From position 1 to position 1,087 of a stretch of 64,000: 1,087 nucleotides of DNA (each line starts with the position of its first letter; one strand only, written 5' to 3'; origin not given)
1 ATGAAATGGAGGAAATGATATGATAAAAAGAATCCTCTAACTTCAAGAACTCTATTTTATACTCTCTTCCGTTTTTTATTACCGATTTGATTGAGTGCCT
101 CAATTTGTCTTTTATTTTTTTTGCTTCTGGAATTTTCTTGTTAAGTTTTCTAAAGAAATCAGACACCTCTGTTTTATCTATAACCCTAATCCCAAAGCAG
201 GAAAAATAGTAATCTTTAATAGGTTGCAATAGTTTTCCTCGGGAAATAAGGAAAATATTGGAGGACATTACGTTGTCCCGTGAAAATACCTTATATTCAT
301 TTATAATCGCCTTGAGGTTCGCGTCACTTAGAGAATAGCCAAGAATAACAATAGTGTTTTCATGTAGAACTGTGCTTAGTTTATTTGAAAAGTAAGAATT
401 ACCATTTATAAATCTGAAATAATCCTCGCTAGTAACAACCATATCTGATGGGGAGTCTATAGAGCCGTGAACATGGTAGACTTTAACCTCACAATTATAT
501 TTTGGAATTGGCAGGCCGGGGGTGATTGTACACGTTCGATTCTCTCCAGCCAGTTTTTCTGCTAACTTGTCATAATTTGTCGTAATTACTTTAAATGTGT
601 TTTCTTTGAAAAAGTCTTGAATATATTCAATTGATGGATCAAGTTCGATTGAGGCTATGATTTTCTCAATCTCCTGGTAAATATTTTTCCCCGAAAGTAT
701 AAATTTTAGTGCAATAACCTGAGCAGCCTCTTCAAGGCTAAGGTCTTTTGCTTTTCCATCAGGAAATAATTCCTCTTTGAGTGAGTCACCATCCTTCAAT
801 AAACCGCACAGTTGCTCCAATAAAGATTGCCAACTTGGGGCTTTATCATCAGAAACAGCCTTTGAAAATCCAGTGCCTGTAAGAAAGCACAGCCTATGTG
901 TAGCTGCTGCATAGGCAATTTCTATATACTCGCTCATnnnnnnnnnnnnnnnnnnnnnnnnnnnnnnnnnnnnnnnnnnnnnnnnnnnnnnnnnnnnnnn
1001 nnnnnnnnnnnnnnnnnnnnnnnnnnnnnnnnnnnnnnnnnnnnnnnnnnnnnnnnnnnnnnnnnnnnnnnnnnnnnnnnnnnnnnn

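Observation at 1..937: SIR2-type NADase gene in the slot where P1 carries its type III res/mod genes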

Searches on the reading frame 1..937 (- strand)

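Call 4: search_protein_families(library=pfam, proteins=[window:1-937:-], max_evalue=0.1)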
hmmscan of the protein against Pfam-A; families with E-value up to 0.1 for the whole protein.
window:1-937:- (312 aa): 1 family
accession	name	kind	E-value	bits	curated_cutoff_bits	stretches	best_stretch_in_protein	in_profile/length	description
PF13289.12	SIR2_2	-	1.2e-22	81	24.5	1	117-245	3-133/141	SIR2-like domain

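Call 5: search_protein_families(library=padloc, proteins=[window:1-937:-], max_evalue=0.1)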
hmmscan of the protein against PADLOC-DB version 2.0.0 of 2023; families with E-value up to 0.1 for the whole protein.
window:1-937:- (312 aa): 14 families
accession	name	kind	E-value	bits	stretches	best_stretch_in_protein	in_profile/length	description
PDLC04968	PDC-S25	-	6.7e-25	86.1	1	100-254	127-284/517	-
PDLC00407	ThsA1|ThsA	-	4.5e-18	63.1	1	117-222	106-215/478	STALD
PDLC00409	ThsA1|ThsA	-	1.8e-15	55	1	118-236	108-230/242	STALD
PDLC04967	PDC-S25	-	6.3e-15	53.2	1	88-216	121-252/528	-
PDLC03856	LmuA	-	4.5e-14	50.4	1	20-219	21-221/433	-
PDLC02184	Dsr2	-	2.3e-08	30.5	1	116-236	120-241/1222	-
PDLC04166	Dsr1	-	4.2e-08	29.4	1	69-257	71-264/1227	-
PDLC04167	Dsr1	-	1.1e-07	28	1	114-212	120-221/1248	-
PDLC04087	SIR2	-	1.1e-06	25.8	1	84-136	100-154/343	-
PDLC04082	SIR2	-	1.6e-05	21.9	1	26-135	48-148/345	-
PDLC02183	Dsr1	-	0.00014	17.7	1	111-212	117-227/1275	-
PDLC04093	SIR2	-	0.0043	14.1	0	85-128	120-165/395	-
PDLC04096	SIR2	-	0.0061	14.1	1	111-137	19-45/230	-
PDLC04088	SIR2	-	0.012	12.8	0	180-291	279-388/390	-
